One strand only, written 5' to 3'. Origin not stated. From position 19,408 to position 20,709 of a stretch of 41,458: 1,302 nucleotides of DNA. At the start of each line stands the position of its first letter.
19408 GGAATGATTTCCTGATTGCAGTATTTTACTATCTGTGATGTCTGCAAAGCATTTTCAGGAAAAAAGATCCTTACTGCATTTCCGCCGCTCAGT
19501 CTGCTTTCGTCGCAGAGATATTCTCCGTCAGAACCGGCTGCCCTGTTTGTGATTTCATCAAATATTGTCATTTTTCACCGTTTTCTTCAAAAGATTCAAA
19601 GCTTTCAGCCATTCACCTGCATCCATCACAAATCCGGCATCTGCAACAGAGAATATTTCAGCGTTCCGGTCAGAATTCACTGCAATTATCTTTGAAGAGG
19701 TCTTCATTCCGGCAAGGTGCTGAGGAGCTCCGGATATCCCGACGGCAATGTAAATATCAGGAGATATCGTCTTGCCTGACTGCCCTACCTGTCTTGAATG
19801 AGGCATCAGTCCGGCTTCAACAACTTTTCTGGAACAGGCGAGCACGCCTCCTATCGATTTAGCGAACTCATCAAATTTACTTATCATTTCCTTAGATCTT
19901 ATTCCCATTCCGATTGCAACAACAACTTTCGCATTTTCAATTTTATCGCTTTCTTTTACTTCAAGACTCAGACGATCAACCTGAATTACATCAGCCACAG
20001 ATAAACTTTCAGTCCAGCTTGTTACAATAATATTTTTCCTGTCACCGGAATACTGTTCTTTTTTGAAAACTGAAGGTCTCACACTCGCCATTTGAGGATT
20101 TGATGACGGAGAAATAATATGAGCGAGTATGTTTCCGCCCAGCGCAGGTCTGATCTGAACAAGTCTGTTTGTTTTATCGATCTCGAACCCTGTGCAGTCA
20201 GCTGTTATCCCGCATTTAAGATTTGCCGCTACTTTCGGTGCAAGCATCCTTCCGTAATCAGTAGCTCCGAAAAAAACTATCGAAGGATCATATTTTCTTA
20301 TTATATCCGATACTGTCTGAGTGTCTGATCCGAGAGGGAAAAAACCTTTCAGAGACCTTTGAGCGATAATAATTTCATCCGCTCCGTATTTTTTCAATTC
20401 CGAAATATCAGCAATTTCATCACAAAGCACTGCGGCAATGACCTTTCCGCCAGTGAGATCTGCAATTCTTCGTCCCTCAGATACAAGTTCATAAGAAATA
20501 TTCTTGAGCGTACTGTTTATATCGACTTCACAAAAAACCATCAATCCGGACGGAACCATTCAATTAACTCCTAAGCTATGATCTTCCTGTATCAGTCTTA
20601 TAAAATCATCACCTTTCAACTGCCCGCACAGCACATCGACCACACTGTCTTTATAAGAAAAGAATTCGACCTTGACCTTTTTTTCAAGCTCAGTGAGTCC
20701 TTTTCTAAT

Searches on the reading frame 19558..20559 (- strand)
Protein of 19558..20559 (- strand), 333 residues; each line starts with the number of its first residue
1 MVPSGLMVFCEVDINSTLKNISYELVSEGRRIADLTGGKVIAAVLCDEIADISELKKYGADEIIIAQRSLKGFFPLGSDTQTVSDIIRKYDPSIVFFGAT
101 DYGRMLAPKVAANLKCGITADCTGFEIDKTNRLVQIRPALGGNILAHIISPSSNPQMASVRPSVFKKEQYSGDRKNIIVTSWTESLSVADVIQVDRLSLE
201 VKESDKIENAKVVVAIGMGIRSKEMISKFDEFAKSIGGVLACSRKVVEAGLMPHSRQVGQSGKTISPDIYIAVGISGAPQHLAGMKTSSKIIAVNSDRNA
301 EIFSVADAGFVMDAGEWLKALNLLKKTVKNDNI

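Call 3: search_protein_families(library=pfam, proteins=[window:19558-20559:-])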
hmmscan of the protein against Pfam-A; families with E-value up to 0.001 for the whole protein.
window:19558-20559:- (333 aa): 2 families
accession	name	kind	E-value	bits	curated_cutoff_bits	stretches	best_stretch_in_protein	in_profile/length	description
PF01012.27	ETF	-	7e-34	117.6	26.7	1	7-175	2-170/181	Electron transfer flavoprotein domain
PF00766.25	ETF_alpha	-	1.6e-32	111.7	27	1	206-286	1-81/81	Electron transfer flavoprotein FAD-binding domain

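Call 4: search_protein_families(library=ncbifam, proteins=[window:19558-20559:-], max_evalue=0.01)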
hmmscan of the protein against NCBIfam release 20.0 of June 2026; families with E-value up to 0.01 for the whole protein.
window:19558-20559:- (333 aa): 5 families
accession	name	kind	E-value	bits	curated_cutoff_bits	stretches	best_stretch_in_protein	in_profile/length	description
NF042970.1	AcrlCoAredClosAcrA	equivalog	1.3e-70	238.3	600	2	132-313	159-345/360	acryloyl-CoA reductase electron transfer subunit beta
NF038209.1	mft_etfA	equivalog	7.9e-33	114.1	240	1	82-322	63-299/303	mycofactocin-associated electron transfer flavoprotein alpha subunit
NF002889.0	PRK03363.1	equivalog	4.9e-32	111.5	549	1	50-321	39-307/313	electron transfer flavoprotein subunit alpha/FixB family protein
NF008884.0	PRK11916.1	equivalog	3.3e-24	85.8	528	1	37-315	28-300/312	electron transfer flavoprotein subunit alpha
NF051845.1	EtFlavAlphaProt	equivalog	1.9e-23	83.1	600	1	206-329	283-403/406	electron transfer flavoprotein subunit alpha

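Call 29: search_solved_structures(query=window:19558-20559:-, max_evalue=1e-10, show_alignments=1)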
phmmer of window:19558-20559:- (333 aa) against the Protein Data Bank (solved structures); distinct sequences matched with E-value up to 1e-10: 15.
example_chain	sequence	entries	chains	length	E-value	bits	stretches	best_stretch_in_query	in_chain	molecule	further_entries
5ol2_A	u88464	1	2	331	7.1e-64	219.3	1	16-319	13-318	Electron transfer flavoprotein large subunit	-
6fah_A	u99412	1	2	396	2.5e-61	210.9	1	5-317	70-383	Caffeyl-CoA reductase-Etf complex subunit CarE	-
7qh2_A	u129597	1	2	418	7e-59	202.9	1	13-321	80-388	Lactate dehydrogenase (NAD(+),ferredoxin) subunit LctC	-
4kpu_A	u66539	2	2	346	7.6e-57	196.2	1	20-326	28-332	Electron transfer flavoprotein alpha subunit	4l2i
7koe_B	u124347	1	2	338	3.2e-52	181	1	20-323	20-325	Electron transfer flavoprotein, alpha subunit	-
1efv_A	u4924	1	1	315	8.8e-36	127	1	15-318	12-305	ELECTRON TRANSFER FLAVOPROTEIN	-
1t9g_R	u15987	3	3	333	1e-35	126.8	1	15-318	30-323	Electron transfer flavoprotein alpha-subunit, mitochondrial | Electron transfer flavoprotein alpha-subunit, mitochondrial precursor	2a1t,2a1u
1o94_D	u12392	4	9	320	2.9e-33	118.8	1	15-314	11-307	ELECTRON TRANSFER FLAVOPROTEIN ALPHA-SUBUNIT | ELECTRON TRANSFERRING FLAVOPROTEIN ALPHA-SUBUNIT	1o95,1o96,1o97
3clu_D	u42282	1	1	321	7.5e-33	117.4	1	8-314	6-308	Electron transfer flavoprotein subunit alpha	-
3clt_D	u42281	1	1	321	1.4e-32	116.5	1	8-314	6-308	Electron transfer flavoprotein subunit alpha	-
3clr_D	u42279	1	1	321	2e-32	116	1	8-314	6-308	Electron transfer flavoprotein subunit alpha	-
3cls_D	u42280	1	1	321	3.3e-32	115.3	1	8-314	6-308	Electron transfer flavoprotein subunit alpha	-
1efp_A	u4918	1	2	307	5.4e-30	108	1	53-314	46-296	PROTEIN (ELECTRON TRANSFER FLAVOPROTEIN)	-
5ow0_A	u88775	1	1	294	1.4e-26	96.8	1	48-324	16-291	Electron transfer flavoprotein, alpha subunit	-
3ih5_A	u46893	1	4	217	2.3e-24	89.6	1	5-174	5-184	Electron transfer flavoprotein alpha-subunit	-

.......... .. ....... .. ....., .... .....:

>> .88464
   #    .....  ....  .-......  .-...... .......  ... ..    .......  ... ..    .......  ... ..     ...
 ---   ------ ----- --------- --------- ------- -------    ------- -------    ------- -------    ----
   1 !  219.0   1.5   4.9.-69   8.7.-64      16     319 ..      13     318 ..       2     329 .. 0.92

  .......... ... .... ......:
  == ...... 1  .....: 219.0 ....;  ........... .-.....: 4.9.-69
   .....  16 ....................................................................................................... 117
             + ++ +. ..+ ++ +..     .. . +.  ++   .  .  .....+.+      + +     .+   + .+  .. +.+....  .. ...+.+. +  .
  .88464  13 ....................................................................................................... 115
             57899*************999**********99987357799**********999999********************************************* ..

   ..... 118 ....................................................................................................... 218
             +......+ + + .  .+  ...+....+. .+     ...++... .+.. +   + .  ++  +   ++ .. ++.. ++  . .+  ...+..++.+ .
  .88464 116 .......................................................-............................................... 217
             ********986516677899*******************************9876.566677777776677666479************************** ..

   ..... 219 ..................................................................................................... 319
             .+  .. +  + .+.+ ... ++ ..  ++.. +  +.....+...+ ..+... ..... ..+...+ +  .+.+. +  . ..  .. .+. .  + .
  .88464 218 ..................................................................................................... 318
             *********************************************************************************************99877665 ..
